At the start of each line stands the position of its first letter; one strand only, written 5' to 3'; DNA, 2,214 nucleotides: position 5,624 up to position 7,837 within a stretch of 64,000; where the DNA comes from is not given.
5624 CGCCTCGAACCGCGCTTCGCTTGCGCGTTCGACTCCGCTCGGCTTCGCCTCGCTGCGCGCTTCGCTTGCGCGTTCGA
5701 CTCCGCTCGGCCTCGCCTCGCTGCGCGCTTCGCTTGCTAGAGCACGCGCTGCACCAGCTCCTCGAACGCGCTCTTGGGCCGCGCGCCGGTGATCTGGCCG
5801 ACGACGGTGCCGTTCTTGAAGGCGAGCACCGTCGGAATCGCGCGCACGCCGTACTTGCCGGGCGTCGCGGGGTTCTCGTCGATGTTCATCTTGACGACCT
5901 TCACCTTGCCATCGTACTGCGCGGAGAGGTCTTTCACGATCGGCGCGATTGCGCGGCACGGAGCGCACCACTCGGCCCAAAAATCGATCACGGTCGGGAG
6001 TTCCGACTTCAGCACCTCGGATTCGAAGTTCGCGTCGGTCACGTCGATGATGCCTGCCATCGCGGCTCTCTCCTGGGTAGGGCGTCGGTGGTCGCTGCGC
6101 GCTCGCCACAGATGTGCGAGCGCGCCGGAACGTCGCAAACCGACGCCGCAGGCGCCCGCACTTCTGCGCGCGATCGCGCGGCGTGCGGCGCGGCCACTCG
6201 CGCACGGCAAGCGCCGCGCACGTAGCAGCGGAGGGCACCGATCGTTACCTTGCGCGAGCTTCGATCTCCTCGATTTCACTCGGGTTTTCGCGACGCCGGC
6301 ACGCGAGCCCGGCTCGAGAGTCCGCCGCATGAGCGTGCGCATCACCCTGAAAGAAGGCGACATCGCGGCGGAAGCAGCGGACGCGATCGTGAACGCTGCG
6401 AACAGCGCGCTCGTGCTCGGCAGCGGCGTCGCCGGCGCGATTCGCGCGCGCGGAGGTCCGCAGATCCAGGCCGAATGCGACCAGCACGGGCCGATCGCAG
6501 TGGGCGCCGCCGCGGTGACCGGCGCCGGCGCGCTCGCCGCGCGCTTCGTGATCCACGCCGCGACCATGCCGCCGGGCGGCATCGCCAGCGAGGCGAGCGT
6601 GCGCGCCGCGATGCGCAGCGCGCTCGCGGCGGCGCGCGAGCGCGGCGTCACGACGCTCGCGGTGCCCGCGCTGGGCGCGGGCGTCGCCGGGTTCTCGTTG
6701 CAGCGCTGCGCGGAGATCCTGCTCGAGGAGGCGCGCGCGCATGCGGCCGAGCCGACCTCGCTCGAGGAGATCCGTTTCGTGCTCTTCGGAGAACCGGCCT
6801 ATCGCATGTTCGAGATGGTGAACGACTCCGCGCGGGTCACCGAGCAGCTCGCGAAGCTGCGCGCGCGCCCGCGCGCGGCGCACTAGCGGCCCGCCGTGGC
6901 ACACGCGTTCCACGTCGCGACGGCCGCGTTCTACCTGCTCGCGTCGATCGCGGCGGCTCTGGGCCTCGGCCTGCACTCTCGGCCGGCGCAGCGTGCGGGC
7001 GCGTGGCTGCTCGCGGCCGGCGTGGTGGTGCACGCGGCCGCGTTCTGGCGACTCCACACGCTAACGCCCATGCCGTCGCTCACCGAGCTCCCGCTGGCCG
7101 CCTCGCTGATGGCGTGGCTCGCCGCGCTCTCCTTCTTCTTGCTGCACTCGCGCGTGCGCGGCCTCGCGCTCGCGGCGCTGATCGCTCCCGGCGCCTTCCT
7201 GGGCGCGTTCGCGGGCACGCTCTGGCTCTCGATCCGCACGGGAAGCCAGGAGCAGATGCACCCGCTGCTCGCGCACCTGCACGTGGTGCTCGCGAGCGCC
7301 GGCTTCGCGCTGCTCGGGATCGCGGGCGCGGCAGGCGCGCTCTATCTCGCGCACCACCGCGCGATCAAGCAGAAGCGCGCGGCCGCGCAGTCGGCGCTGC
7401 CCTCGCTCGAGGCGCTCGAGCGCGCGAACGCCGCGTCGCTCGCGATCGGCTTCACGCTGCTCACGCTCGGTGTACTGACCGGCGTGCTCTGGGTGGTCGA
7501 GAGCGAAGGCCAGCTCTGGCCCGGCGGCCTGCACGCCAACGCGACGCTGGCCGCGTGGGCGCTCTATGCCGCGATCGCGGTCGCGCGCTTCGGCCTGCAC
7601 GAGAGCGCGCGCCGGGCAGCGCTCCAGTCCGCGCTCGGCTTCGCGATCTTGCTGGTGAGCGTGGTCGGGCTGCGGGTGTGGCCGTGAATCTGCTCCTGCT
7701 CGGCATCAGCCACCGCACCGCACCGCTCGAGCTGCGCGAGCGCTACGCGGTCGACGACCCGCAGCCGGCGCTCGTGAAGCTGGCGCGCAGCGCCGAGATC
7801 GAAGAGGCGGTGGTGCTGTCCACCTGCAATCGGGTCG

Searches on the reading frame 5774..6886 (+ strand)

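Call 85: search_protein_families(library=pfam, proteins=[window:5774-6886:+], max_evalue=0.00001)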
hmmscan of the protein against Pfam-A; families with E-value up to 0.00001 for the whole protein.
window:5774-6886:+ (370 aa): 1 family
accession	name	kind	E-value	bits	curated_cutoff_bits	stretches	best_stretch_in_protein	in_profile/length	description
PF01661.27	Macro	-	1e-28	100.1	22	1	206-315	1-117/118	Macro domain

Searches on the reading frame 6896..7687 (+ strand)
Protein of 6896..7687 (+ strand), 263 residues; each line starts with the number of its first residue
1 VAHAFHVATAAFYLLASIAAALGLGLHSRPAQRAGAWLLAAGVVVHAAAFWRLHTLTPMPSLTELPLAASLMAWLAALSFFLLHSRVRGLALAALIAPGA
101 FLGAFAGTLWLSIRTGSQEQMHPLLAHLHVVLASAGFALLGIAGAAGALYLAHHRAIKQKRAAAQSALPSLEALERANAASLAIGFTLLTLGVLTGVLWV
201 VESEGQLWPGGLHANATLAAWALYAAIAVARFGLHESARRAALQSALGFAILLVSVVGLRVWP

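Call 85: search_protein_families(library=pfam, proteins=[window:6896-7687:+], max_evalue=0.00001)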
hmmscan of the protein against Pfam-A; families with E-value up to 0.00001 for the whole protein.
window:6896-7687:+ (263 aa): 1 family
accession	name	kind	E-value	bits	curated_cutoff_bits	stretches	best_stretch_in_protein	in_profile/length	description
PF01578.25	Cytochrom_C_asm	-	9.7e-16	58.5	29.9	1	69-262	8-207/212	Cytochrome C assembly protein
